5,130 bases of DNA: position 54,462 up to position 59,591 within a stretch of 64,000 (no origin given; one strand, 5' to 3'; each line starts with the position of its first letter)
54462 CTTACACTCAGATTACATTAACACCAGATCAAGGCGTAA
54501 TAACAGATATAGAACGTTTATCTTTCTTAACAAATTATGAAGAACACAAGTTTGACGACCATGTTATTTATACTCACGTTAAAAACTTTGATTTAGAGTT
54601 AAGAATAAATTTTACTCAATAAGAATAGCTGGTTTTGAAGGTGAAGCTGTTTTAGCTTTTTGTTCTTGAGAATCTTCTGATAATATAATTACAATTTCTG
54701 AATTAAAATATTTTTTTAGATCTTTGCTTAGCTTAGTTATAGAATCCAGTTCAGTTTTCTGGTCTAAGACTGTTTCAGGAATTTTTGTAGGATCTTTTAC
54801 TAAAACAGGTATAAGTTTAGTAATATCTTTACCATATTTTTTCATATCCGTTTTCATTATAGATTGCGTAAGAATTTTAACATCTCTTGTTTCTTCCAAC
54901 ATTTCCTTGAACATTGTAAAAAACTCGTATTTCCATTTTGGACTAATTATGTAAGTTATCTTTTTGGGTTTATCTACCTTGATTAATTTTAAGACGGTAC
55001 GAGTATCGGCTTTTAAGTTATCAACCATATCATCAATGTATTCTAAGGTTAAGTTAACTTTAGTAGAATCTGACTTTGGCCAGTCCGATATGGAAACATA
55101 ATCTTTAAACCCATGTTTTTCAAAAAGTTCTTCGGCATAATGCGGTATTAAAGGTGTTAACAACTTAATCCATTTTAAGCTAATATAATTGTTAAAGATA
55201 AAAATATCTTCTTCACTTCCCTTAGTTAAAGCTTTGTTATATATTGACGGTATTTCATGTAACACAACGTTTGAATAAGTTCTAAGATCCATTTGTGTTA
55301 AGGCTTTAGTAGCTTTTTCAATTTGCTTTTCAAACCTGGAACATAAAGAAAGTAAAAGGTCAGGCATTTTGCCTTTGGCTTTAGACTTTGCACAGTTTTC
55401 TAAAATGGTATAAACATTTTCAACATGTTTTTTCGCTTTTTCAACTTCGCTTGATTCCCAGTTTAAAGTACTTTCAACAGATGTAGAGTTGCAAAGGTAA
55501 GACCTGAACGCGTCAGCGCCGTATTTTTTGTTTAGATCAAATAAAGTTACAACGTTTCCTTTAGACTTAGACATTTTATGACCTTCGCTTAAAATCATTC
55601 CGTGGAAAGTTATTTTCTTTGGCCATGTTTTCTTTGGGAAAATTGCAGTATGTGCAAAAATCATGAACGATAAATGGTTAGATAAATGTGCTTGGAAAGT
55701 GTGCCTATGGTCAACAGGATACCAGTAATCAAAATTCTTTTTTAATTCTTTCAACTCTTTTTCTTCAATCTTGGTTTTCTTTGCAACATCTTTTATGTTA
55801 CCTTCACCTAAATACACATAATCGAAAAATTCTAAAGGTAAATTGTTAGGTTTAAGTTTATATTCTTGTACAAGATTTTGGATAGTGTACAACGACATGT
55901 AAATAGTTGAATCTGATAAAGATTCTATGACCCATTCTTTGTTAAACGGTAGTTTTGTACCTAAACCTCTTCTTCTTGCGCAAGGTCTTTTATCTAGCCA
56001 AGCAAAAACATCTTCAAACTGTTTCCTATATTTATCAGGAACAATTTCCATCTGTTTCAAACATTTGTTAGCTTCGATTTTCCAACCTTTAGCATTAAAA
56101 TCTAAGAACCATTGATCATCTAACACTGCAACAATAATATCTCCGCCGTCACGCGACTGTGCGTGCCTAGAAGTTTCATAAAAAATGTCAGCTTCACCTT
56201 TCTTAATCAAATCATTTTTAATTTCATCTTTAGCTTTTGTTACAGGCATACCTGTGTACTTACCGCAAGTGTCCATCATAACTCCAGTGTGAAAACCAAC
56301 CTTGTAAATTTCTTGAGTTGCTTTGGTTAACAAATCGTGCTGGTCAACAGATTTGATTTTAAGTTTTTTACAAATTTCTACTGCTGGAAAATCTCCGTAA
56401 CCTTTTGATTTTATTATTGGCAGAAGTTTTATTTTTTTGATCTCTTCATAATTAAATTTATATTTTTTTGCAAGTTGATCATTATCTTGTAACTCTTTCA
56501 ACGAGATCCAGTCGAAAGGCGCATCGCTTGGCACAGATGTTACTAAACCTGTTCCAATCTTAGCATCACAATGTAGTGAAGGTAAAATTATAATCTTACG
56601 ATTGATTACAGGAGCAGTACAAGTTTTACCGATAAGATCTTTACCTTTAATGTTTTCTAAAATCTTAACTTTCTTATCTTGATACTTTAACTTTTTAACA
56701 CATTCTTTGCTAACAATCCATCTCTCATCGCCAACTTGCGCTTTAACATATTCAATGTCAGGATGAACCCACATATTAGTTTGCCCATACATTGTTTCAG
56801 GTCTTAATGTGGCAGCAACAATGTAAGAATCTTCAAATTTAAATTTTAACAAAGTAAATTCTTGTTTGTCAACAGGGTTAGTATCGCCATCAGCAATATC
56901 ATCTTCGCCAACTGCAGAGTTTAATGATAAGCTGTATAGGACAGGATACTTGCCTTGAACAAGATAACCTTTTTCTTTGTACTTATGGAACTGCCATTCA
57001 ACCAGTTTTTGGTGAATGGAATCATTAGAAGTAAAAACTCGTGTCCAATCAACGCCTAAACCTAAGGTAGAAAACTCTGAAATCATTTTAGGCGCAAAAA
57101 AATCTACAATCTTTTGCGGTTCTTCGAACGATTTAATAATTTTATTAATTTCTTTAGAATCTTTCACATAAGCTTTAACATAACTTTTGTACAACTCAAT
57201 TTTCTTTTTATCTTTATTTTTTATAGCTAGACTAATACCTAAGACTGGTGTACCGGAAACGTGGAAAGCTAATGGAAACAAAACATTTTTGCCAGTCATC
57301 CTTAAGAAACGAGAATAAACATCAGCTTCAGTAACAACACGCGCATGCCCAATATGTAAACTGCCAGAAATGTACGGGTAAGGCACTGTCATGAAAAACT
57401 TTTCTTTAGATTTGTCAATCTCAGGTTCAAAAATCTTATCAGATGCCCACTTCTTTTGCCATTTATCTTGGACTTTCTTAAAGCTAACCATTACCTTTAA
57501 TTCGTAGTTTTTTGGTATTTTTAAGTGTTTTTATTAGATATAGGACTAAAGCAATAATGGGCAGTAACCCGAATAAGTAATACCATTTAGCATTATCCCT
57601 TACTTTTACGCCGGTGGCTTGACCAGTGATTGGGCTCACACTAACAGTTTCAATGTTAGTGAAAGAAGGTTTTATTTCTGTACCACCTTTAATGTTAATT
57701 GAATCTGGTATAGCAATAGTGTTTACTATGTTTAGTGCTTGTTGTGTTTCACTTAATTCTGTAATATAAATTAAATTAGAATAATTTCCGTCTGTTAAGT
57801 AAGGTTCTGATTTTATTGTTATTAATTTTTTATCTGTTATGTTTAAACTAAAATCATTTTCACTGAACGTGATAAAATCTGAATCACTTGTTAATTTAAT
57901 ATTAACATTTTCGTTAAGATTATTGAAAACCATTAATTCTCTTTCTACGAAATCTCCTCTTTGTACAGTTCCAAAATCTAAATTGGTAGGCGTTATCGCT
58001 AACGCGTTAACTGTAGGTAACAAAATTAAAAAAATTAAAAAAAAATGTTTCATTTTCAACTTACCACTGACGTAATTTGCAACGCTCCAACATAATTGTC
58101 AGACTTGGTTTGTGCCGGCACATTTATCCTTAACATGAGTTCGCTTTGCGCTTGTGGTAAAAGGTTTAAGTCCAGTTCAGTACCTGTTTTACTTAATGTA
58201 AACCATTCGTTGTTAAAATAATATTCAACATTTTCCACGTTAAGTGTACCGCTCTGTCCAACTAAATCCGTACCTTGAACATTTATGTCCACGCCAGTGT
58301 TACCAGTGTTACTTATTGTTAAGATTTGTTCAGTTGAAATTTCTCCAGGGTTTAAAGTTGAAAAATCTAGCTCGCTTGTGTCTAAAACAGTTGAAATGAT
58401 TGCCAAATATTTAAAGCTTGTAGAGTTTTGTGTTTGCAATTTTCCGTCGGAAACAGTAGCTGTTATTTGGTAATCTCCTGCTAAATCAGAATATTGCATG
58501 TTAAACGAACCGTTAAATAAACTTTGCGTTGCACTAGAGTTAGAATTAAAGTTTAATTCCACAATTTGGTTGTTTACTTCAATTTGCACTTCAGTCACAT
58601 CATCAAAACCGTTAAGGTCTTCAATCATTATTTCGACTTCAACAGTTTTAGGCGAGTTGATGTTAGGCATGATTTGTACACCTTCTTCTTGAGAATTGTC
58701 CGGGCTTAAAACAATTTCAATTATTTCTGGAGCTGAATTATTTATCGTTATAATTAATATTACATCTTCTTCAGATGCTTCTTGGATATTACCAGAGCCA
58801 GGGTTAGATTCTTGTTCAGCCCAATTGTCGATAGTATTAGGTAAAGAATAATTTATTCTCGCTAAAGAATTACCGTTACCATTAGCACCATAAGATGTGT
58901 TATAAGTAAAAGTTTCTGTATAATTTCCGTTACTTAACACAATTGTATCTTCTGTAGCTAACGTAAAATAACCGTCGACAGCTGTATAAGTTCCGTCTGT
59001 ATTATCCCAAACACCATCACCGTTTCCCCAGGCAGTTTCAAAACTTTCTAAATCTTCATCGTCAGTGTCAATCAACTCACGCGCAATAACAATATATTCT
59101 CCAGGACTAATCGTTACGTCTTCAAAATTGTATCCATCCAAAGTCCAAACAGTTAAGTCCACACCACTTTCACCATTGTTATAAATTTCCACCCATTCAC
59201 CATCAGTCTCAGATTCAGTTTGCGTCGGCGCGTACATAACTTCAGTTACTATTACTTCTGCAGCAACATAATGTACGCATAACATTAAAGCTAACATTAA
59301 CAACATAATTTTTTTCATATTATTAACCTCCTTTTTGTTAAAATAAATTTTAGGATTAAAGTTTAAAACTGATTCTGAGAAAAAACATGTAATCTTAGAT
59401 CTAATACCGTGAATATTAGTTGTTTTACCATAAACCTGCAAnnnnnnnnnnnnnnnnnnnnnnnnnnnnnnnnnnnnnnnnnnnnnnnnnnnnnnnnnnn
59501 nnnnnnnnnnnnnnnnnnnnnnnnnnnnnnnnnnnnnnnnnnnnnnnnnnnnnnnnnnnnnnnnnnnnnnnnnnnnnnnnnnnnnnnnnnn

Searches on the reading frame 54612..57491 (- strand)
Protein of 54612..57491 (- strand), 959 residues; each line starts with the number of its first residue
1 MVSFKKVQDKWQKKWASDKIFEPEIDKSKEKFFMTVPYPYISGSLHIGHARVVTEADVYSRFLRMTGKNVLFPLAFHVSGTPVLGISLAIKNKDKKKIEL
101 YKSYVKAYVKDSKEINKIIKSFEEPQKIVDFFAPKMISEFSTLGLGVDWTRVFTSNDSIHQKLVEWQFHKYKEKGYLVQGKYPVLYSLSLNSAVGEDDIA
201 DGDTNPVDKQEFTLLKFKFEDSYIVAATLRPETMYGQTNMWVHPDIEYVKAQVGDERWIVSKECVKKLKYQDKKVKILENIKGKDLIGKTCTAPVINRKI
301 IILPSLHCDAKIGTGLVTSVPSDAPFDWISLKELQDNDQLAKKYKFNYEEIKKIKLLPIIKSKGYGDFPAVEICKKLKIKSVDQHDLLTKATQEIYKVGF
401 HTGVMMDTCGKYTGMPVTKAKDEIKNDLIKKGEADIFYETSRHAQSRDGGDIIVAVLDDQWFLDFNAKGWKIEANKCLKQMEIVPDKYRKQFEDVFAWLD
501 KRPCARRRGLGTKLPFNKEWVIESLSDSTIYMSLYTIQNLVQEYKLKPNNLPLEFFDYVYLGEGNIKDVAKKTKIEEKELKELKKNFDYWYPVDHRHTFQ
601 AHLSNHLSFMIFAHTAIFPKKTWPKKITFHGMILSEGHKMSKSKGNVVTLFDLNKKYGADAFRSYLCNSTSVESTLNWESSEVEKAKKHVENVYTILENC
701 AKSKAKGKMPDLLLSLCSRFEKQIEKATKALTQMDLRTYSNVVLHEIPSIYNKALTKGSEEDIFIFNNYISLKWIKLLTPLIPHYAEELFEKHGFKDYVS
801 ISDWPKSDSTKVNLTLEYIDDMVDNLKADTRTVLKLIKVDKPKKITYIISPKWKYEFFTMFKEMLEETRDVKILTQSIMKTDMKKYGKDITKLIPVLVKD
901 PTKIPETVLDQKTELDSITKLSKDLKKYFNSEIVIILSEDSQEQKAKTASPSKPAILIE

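Call 29: find_homologous_proteins(query=window:54612-57491:-, max_evalue=1e-100)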
Query window:54612-57491:- (959 aa): 2064 proteins with E <= 1e-100 among 8000 candidates; the best 120 are listed.
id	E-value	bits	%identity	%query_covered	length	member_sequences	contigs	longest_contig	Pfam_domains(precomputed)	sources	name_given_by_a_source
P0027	0.0e+0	2175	100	100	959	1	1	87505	PF09334.18,PF01406.26,PF08264.20,PF01921.25,PF00133.29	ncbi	ncbi:MAG: leucine--tRNA ligase [archaeon]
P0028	0.0e+0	2013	91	100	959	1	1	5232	PF09334.18,PF01406.26,PF08264.20,PF01921.25,PF00133.29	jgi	-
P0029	0.0e+0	1784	80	100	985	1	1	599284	PF09334.18,PF01406.26,PF08264.20,PF01921.25,PF00133.29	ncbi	-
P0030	0.0e+0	1456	64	100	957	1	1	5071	PF09334.18,PF01406.26,PF08264.20,PF01921.25,PF00133.29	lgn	-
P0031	0.0e+0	1394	63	100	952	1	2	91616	PF09334.18,PF01406.26,PF08264.20,PF00133.29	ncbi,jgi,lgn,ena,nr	ncbi:MAG TPA: leucine--tRNA ligase [Nanoarchaeota archaeon]|nr:leucine--tRNA ligase [Nanoarchaeota a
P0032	0.0e+0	1391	63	99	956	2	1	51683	PF09334.18,PF01406.26,PF08264.20,PF00133.29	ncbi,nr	ncbi:leucine--tRNA ligase [Candidatus Woesearchaeota archaeon]|nr:leucine--tRNA ligase [Candidatus W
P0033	0.0e+0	1377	62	100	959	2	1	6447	PF09334.18,PF01406.26,PF08264.20,PF00133.29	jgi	-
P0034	0.0e+0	1377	61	100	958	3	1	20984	PF09334.18,PF01406.26,PF08264.20,PF01921.25,PF00133.29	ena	-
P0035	0.0e+0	1355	62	100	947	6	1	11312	PF09334.18,PF01406.26,PF08264.20,PF00133.29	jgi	-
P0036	0.0e+0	1352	61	100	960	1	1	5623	PF09334.18,PF01406.26,PF08264.20,PF00133.29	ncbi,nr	ncbi:MAG: leucine--tRNA ligase [Nanoarchaeota archaeon]|nr:leucine--tRNA ligase [Nanoarchaeota archa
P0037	0.0e+0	1341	60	100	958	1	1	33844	PF09334.18,PF01406.26,PF08264.20,PF00133.29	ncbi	ncbi:leucine--tRNA ligase [Nanoarchaeota archaeon]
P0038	0.0e+0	1334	60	99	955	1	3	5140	PF09334.18,PF01406.26,PF08264.20,PF01921.25,PF00133.29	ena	-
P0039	0.0e+0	1331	60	100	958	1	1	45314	PF09334.18,PF01406.26,PF08264.20,PF00133.29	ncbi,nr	ncbi:leucine--tRNA ligase [Candidatus Woesearchaeota archaeon]|nr:leucine--tRNA ligase [Candidatus W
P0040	0.0e+0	1331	60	100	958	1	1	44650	PF09334.18,PF01406.26,PF08264.20,PF00133.29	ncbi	-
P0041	0.0e+0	1325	59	100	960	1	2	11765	PF09334.18,PF01406.26,PF08264.20,PF00133.29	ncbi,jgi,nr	ncbi:leucine--tRNA ligase [Candidatus Woesearchaeota archaeon]|nr:leucine--tRNA ligase [Candidatus W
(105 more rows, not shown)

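Call 30: find_encoding_contigs(protein=P0029, flank=10000, max_places=3)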
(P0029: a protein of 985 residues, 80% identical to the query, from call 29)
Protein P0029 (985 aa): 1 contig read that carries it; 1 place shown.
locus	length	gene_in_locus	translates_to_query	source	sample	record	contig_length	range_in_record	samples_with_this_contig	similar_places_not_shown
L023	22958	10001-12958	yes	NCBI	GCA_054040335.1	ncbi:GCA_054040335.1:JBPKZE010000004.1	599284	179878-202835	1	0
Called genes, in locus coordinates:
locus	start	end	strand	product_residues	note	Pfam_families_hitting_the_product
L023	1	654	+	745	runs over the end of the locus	PF00403:HMA, PF00122:E1-E2_ATPase, PF00702:Hydrolase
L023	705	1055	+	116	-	PF00520:Ion_trans (weak), PF07885:Ion_trans_2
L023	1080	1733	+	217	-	PF01351:RNase_HII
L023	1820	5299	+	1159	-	PF02463:SMC_N, PF13175:AAA_15, PF13304:AAA_21 (faint), PF13476:AAA_23, PF28367:CEP128 (weak), PF06470:SMC_hinge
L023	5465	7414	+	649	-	PF02752:Arrestin_C (faint), PF07705:CARDB (faint), PF10633:NPCBM_assoc (faint), PF07703:A2M_BRD (weak)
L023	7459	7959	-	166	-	PF02676:TYW3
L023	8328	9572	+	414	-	PF00932:LTD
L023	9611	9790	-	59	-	-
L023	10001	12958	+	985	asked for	PF00133:tRNA-synt_1, PF01921:tRNA-synt_1f (faint), PF09334:tRNA-synt_1g, PF01406:tRNA-synt_1e (weak), PF08264:Anticodon_1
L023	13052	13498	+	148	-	-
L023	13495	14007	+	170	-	PF05175:MTS, PF06325:PrmA (weak), PF07669:Eco57I, PF13489:Methyltransf_23 (faint), PF13847:Methyltransf_31, PF08241:Methyltransf_11 (faint), PF13649:Methyltransf_25 (weak), PF10354:BMT5-like (weak)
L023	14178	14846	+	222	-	PF00687:Ribosomal_L1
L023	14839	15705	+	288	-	PF00466:Ribosomal_L10, PF17777:RL10P_insert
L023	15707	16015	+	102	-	-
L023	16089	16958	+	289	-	-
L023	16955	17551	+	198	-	PF09335:VTT_dom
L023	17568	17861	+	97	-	-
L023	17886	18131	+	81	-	-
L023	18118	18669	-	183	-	-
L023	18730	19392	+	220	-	PF02754:CCG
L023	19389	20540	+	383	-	PF01565:FAD_binding_4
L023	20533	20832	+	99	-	PF00037:Fer4 (faint), PF12800:Fer4_4 (faint), PF12838:Fer4_7, PF13183:Fer4_8, PF13237:Fer4_10 (faint), PF13484:Fer4_16 (faint), PF13534:Fer4_17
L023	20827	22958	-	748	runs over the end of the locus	PF14559:TPR_19 (weak), PF00004:AAA, PF07724:AAA_2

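Call 31: find_encoding_contigs(protein=P0028, flank=10000, max_places=3)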
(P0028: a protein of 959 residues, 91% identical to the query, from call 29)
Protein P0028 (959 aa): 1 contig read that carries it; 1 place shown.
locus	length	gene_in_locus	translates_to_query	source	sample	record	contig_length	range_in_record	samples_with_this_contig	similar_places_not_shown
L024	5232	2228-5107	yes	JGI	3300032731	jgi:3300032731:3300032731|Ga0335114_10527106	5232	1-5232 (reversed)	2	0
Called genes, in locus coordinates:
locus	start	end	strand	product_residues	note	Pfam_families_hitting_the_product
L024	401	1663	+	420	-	PF00932:LTD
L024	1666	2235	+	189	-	-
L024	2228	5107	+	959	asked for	PF00133:tRNA-synt_1, PF01921:tRNA-synt_1f (faint), PF09334:tRNA-synt_1g, PF01406:tRNA-synt_1e (weak), PF08264:Anticodon_1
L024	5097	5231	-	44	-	?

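Call 64: find_encoding_contigs(protein=P0031, flank=10000, max_places=3)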
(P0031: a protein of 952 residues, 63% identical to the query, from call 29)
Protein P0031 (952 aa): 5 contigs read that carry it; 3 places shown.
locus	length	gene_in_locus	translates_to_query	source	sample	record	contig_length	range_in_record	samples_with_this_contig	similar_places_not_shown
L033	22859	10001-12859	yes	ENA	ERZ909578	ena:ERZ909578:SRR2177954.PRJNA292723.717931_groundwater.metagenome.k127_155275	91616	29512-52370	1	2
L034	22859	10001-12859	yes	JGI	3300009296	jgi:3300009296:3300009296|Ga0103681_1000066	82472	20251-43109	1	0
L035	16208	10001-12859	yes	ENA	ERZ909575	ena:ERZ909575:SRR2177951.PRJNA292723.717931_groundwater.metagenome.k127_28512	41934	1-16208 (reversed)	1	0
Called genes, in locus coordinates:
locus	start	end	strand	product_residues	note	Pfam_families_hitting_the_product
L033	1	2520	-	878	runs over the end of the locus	PF04851:ResIII (weak), PF00270:DEAD, PF00271:Helicase_C, PF19306:WHD_Lhr, PF08494:DEAD_assoc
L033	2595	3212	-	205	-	PF13563:2_5_RNA_ligase2 (weak), PF06299:DUF1045 (weak)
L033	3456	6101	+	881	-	PF14890:Intein_splicing, PF14528:LAGLIDADG_3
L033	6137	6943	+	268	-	PF04187:Cofac_haem_bdg (faint)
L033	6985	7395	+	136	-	PF01155:HypA (faint)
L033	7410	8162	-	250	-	PF01978:TrmB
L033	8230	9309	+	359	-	PF01068:DNA_ligase_A_M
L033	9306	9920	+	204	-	-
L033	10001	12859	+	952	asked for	PF00133:tRNA-synt_1, PF01406:tRNA-synt_1e (faint), PF09334:tRNA-synt_1g, PF08264:Anticodon_1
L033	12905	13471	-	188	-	-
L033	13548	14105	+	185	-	PF13489:Methyltransf_23 (weak), PF01728:FtsJ, PF13847:Methyltransf_31 (weak), PF13649:Methyltransf_25 (faint)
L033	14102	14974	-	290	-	-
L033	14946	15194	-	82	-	-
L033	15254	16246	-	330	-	PF18093:Trm5_N, PF25133:TYW2_N_2, PF02475:TRM5-TYW2_MTfase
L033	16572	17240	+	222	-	PF24365:DUF7521 (weak)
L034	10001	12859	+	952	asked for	PF00133:tRNA-synt_1, PF01406:tRNA-synt_1e (faint), PF09334:tRNA-synt_1g, PF08264:Anticodon_1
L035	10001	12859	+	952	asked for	PF00133:tRNA-synt_1, PF01406:tRNA-synt_1e (faint), PF09334:tRNA-synt_1g, PF08264:Anticodon_1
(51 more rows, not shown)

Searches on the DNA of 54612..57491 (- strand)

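Call 80: search_rna_families(sources=[L024, L004], threshold=evalue, max_evalue=1)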
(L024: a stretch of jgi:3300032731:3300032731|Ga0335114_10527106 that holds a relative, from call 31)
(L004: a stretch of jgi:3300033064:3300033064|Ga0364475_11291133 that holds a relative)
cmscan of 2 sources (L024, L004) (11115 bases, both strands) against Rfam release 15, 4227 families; matches with E-value up to 1: 2.
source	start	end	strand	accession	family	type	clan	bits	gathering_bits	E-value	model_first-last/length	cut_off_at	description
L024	158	232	-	RF00005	tRNA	Gene; tRNA;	CL00001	68.1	29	1.8e-13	1-71/71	no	tRNA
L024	82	154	-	RF00005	tRNA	Gene; tRNA;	CL00001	57.4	29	1.6e-10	1-71/71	no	tRNA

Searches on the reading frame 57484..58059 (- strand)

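Call 6: search_protein_families(library=pfam, proteins=[window:57484-58059:-], max_evalue=0.1)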
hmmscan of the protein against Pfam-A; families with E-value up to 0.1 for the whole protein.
window:57484-58059:- (191 aa): 5 families
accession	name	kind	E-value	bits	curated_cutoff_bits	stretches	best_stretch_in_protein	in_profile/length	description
PF15780.11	ASH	-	0.0041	17.7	27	1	24-86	7-76/98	Abnormal spindle-like microcephaly-assoc'd, ASPM-SPD-2-Hydin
PF22073.2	Cep192_D4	-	0.0081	16.8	35.5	1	20-84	4-78/112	Cep192 domain 4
PF19190.6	BACON_2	-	0.026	14.9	25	1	20-66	2-47/94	Viral BACON domain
PF12371.14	TMEM131_like_N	-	0.035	14.8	28.8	1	21-70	2-51/84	Transmembrane protein 131-like N-terminal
PF22076.2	Cep192_D6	-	0.037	14.7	35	1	20-100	4-88/101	Cep192 domain 6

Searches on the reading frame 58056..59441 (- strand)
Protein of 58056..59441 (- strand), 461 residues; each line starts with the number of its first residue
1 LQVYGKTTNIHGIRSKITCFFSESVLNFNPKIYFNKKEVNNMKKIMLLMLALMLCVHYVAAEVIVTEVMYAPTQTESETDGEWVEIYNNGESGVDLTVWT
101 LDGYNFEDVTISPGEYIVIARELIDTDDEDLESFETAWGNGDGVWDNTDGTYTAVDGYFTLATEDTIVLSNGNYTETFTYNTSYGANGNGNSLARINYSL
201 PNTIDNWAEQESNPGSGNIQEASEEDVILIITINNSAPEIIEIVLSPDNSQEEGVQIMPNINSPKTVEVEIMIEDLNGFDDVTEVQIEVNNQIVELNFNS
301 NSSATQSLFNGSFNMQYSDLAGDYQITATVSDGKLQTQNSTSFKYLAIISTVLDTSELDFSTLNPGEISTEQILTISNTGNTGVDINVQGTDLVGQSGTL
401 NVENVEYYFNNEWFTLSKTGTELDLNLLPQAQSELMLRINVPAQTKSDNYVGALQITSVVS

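Call 6: search_protein_families(library=pfam, proteins=[window:58056-59441:-], max_evalue=0.1)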
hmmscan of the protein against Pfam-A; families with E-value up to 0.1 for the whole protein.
window:58056-59441:- (461 aa): 2 families
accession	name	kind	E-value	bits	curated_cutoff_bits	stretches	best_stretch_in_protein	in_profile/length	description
PF00932.25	LTD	-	2.8e-15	57.1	34.3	1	60-181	5-108/109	Lamin Tail Domain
PF01835.25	MG2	-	0.033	15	32.8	0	268-344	18-95/96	MG2 domain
